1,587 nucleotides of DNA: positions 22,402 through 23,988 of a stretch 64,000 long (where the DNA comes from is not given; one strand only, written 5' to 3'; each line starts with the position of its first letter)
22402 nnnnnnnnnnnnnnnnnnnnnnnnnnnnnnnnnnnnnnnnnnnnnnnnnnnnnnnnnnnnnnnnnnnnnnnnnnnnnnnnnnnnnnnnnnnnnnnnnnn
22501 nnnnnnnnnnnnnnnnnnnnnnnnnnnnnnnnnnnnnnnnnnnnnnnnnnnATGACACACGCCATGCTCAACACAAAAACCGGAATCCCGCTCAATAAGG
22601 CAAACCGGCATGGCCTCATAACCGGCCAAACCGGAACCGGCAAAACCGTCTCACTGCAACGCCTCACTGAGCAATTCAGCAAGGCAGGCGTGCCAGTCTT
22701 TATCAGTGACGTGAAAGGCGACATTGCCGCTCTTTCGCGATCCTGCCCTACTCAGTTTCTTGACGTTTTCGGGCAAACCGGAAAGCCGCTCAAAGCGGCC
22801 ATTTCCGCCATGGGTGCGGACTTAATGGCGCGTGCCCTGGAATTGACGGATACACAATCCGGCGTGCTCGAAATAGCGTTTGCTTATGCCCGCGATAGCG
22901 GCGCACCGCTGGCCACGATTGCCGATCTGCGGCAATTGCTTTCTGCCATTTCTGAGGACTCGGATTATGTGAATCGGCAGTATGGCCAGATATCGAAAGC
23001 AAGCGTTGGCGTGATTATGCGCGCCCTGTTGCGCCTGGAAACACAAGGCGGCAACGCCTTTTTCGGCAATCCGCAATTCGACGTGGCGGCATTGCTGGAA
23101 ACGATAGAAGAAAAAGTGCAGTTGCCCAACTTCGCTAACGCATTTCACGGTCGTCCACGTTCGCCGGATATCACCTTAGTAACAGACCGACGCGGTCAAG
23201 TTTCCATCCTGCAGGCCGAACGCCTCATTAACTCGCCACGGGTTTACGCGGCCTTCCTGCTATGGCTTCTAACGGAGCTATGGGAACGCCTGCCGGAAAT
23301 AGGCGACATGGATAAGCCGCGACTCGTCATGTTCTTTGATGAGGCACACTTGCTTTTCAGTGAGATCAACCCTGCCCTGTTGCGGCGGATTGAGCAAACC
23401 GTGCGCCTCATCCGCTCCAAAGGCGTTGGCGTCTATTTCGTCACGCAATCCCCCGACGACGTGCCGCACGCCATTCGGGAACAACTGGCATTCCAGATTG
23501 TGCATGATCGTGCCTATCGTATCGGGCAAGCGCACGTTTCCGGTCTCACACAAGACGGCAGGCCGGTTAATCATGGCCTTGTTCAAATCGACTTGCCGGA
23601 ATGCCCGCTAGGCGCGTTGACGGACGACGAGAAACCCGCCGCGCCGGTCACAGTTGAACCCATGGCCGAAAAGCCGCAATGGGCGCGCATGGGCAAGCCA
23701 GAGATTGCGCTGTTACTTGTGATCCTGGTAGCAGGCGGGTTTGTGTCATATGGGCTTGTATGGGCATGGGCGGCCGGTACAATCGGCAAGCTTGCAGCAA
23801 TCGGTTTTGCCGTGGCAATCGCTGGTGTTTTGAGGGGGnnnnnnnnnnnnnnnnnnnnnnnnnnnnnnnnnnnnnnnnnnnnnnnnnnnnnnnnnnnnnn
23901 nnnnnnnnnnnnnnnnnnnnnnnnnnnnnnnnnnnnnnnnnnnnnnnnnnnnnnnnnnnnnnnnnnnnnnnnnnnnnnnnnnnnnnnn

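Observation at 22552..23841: P-loop NTPase with C-terminal double transmembrane anchor, flanked by hairpin terminators and tiny ORFs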

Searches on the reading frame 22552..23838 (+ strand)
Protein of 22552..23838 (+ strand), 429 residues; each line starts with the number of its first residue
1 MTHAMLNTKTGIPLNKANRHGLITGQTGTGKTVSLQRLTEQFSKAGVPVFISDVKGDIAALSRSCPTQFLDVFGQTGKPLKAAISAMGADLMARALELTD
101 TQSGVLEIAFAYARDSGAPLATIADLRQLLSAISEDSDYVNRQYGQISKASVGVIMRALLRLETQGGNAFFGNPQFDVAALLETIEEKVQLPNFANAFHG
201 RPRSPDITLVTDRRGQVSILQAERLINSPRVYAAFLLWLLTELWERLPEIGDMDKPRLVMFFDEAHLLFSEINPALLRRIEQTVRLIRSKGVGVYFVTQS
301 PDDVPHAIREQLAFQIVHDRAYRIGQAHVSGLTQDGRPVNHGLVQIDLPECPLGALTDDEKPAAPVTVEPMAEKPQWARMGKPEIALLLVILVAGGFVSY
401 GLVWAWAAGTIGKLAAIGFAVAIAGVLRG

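Call 3: search_protein_families(library=pfam, proteins=[window:22552-23838:+], max_evalue=1)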
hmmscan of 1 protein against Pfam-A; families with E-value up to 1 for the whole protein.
window:22552-23838:+ (429 aa): 19 families
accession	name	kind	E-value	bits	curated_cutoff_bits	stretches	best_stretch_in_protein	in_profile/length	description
PF05872.18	HerA_C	-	3.6e-111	372.7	22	3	195-322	193-324/502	Helicase HerA-like C-terminal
PF13401.12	AAA_22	-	8.5e-08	33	27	1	18-82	5-64/130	AAA domain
PF01935.23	DUF87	-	1.1e-07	32.6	23.2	1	8-165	12-172/220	Helicase HerA, central domain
PF12846.13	AAA_10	-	6.6e-05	22.5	27.5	1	258-313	242-296/362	AAA-like domain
PF13191.12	AAA_16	-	0.00012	23.1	32.6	1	19-109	25-104/167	AAA ATPase domain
PF10412.15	TrwB_AAD_bind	-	0.00013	21.5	20.5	1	12-57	9-54/387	Type IV secretion-system coupling protein DNA-binding domain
PF09848.15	SLFN-g3_helicase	-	0.0027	17.5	24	0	22-42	5-25/354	Schlafen group 3, DNA/RNA helicase domain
PF12775.13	AAA_7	-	0.0031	17.5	25.8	1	15-45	30-60/181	P-loop containing dynein motor region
PF13604.12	AAA_30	-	0.0042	17.3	27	1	18-51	18-51/191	AAA domain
PF04851.21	ResIII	-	0.0045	17.4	22.5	1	15-46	20-51/164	Type III restriction enzyme, res subunit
PF05707.18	Zot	-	0.0083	16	20.3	1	253-325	78-152/197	Zonular occludens toxin (Zot)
PF00437.27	T2SSE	-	0.0096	15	24.9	1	15-44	139-168/370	Type II/IV secretion system protein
PF20720.3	nSTAND3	-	0.016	15.4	27.2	1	16-75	15-77/155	Novel STAND NTPase 3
PF01580.24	FtsK_SpoIIIE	-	0.019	14.8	24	1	13-38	34-59/221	FtsK/SpoIIIE family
PF00004.35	AAA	-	0.03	15.2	21.2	0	256-315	58-126/131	ATPase family associated with various cellular activities (AAA)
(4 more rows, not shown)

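Call 4: search_protein_families(library=ncbifam, proteins=[window:22552-23838:+], max_evalue=1)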
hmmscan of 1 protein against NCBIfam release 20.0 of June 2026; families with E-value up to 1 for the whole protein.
window:22552-23838:+ (429 aa): 17 families
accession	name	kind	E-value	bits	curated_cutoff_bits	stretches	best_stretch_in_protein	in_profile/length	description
NF053655.1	CedD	equivalog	1.4e-13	50.4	600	2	2-141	205-343/527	DNA-translocating ATPase CedD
NF045975.1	VirB4_plasma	equivalog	2e-09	35.8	590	1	222-303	721-806/894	Mbov_0397 family ICE element conjugal transfer ATPase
TIGR00929.1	VirB4_CagE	subfamily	2.3e-08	32.8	643.1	2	18-55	437-475/792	VirB4 family type IV secretion/conjugal transfer ATPase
NF010447.0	PRK13873.1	equivalog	4.2e-06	25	1020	2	215-306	602-685/815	conjugal transfer protein TrbE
TIGR02746.1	TraC-F-type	equivalog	3.3e-05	22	567.05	2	219-305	605-689/800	type IV secretion system protein TraC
NF041017.1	DNA_import_CedB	equivalog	0.00096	17.9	700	1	16-60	273-318/590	DNA import protein CedB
TIGR03743.1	SXT_TraD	subfamily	0.0016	17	366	1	12-59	169-216/636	conjugative transfer system coupling protein TraD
NF040937.1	HerA_Thermprot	equivalog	0.002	16.6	800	1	258-317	351-411/487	DNA double-strand break repair helicase HerA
TIGR03744.1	traC_PFL_4706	equivalog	0.0022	15.9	520.6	1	252-312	728-786/892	conjugative transfer ATPase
NF033849.1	ser_rich_anae_1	subfamily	0.017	12.4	650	1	18-43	759-784/1163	serine-rich protein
TIGR02759.1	TraD_Ftype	equivalog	0.021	13.6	521.35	1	14-58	172-216/566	type IV conjugative transfer system coupling protein TraD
NF009970.0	PRK13435.1-1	equivalog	0.062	13.3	143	1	284-312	64-92/125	response regulator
TIGR02928.1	TIGR02928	subfamily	0.073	11.9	181.3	1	22-45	44-67/366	orc1/cdc6 family replication initiation protein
NF001623.0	PRK00411.1-1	equivalog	0.1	11.3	311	1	20-44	60-84/411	ORC1-type DNA replication protein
TIGR04406.1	LPS_export_lptB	equivalog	0.16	11.2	240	1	256-329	154-213/239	LPS export ABC transporter ATP-binding protein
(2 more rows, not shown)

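Call 5: search_protein_families(library=phrogs, proteins=[window:22552-23838:+], max_evalue=1)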
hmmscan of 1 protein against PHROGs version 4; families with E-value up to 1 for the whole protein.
window:22552-23838:+ (429 aa): 11 families
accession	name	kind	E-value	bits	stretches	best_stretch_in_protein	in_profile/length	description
phrog_7035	-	unknown function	2.3e-21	76.9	2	173-319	399-557/969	-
phrog_2666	-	head and packaging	8.4e-10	38.9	2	13-62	316-365/555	terminase large subunit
phrog_1358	-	moron, auxiliary metabolic gene and host takeover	9.9e-05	21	2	17-55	602-644/1382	FtsK/SpoIIIE-like protein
phrog_197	-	moron, auxiliary metabolic gene and host takeover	0.019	15.4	1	259-323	103-168/486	Zot-like toxin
phrog_5484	-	DNA, RNA and nucleotide metabolism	0.067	13.7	0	241-316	78-155/239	DnaA-like replication initiation protein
phrog_249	-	moron, auxiliary metabolic gene and host takeover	0.22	11.8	1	15-41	124-150/380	porphyrin biosynthesis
phrog_2630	-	unknown function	0.23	11.7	1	16-44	29-57/326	-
phrog_2376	-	other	0.25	11.6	1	22-52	78-108/363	ATPase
phrog_168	-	DNA, RNA and nucleotide metabolism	0.31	11.7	0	19-53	43-77/314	clamp loader of DNA polymerase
phrog_4339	-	unknown function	0.45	10.5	1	21-54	54-84/552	-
phrog_5156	-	unknown function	0.79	8.7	0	21-57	414-450/824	-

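Call 6: search_protein_families(library=padloc, proteins=[window:22552-23838:+], max_evalue=1)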
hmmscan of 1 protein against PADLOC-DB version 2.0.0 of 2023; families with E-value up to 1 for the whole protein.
window:22552-23838:+ (429 aa): 8 families
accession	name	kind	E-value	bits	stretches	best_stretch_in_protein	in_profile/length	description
PDLC04140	mad8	-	7e-14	50.1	1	17-318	26-251/314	mads_8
PDLC01055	HerA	-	4.3e-08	30.4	2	255-318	414-481/532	Type III coevolved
PDLC04103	HerA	-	4.5e-06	23.3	2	18-62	172-216/579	-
PDLC04105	HerA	-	1.1e-05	22.2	2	18-58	166-207/576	-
PDLC02684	DndH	-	0.0026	13.3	1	17-59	1366-1416/1715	DndH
PDLC00268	PtuA1|PtuA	-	0.0039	14.7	1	6-44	15-51/411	AAA ATPase domain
PDLC04107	HerA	-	0.0046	14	1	18-69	169-221/306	-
PDLC04101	HerA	-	0.062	10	1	18-64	168-215/400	-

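Call 10: search_dna_similar(query=window:22552-23838:+, collection=phages, mode=protein, max_rows=40)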
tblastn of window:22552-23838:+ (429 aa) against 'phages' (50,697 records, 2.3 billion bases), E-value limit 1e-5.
Records with a match: 31; places in all: 31; records where one place covers at least 80% of the query: 4.
Best place of each record, by identity: 60-80% 1; <60% 30.
By first word of the organism name: Rhodobacter 24; Klebsiella 2; Acinetobacter 2; Rhizobium 1; Bacteriophage 1; Xanthomonas 1.
By host as written in the record: Rhodobacter capsulatus YW1 24; - 3; Klebsiella pneumoniae YMC16/01/N133 2; Sinorhizobium americanum X2_30 1; Xanthomonas oryzae pv. oryzae 1.
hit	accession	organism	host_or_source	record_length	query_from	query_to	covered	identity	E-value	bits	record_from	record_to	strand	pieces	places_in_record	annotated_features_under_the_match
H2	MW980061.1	Rhizobium phage RHph_X2_30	Sinorhizobium americanum X2_30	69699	1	413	96%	62.8%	1e-147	469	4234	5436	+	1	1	protein of unknown function DUF853 | hypothetical protein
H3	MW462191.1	Bacteriophage sp.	freshwater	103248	14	322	72%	46.8%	3e-77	267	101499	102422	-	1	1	hypothetical protein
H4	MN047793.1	Xanthomonas phage Xoo-sp13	Xanthomonas oryzae pv. oryzae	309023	7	363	83%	40.1%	7e-76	263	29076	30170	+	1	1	ATPase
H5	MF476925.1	Klebsiella phage YMC16/01/N133_KPN_BP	Klebsiella pneumoniae YMC16/01/N133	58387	12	363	82%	40.6%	1e-73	256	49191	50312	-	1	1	hypothetical protein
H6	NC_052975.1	Klebsiella phage YMC16/01/N133_KPN_BP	Klebsiella pneumoniae YMC16/01/N133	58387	12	363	82%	40.6%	1e-73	256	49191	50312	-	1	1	hypothetical protein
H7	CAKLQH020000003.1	Acinetobacter phage MD-2021a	not known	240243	17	318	70%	44.6%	2e-72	252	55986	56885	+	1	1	yjgR: protein yjgR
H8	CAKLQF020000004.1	Acinetobacter phage MD-2021a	not known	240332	17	318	70%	44.6%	2e-72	252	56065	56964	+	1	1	yjgR: protein yjgR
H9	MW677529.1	Rhodobacter phage RcZahn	Rhodobacter capsulatus YW1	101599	14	318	71%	41.5%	1e-68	242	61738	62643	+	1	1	71: AAA-ATPase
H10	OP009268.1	Rhodobacter phage RcCWillis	Rhodobacter capsulatus YW1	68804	47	318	63%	36.4%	5e-35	144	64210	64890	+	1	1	AAA-ATPase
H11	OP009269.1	Rhodobacter phage RcDora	Rhodobacter capsulatus YW1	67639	46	318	64%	36.2%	4e-33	138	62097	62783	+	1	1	AAA-ATPase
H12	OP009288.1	Rhodobacter phage RcWhiteOak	Rhodobacter capsulatus YW1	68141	46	318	64%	36.2%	4e-33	138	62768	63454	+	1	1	AAA-ATPase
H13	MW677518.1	Rhodobacter phage RcMcDreamy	Rhodobacter capsulatus YW1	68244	46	318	64%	36.2%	6e-33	137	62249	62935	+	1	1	88: AAA-ATPase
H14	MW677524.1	Rhodobacter phage RcSalem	Rhodobacter capsulatus YW1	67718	46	318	64%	36.2%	1e-32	137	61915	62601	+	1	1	87: AAA-ATPase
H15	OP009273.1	Rhodobacter phage RcKeef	Rhodobacter capsulatus YW1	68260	46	318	64%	36.2%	1e-32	137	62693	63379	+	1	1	AAA-ATPase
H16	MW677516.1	Rhodobacter phage RcIroh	Rhodobacter capsulatus YW1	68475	46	318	64%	36.2%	1e-32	137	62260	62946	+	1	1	85: AAA-ATPase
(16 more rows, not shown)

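Call 14: search_solved_structures(query=window:22552-23838:+, max_evalue=0.01, show_alignments=2)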
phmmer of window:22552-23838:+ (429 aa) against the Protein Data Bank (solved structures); distinct sequences matched with E-value up to 0.01: 2.
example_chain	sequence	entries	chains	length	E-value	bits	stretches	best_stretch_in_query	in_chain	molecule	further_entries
11kk_A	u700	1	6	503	8.4e-78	265.3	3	213-319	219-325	HerA like helicase YjgR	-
8wiv_A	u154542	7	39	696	0.0029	19.8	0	243-315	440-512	Helicase HerA central domain-containing protein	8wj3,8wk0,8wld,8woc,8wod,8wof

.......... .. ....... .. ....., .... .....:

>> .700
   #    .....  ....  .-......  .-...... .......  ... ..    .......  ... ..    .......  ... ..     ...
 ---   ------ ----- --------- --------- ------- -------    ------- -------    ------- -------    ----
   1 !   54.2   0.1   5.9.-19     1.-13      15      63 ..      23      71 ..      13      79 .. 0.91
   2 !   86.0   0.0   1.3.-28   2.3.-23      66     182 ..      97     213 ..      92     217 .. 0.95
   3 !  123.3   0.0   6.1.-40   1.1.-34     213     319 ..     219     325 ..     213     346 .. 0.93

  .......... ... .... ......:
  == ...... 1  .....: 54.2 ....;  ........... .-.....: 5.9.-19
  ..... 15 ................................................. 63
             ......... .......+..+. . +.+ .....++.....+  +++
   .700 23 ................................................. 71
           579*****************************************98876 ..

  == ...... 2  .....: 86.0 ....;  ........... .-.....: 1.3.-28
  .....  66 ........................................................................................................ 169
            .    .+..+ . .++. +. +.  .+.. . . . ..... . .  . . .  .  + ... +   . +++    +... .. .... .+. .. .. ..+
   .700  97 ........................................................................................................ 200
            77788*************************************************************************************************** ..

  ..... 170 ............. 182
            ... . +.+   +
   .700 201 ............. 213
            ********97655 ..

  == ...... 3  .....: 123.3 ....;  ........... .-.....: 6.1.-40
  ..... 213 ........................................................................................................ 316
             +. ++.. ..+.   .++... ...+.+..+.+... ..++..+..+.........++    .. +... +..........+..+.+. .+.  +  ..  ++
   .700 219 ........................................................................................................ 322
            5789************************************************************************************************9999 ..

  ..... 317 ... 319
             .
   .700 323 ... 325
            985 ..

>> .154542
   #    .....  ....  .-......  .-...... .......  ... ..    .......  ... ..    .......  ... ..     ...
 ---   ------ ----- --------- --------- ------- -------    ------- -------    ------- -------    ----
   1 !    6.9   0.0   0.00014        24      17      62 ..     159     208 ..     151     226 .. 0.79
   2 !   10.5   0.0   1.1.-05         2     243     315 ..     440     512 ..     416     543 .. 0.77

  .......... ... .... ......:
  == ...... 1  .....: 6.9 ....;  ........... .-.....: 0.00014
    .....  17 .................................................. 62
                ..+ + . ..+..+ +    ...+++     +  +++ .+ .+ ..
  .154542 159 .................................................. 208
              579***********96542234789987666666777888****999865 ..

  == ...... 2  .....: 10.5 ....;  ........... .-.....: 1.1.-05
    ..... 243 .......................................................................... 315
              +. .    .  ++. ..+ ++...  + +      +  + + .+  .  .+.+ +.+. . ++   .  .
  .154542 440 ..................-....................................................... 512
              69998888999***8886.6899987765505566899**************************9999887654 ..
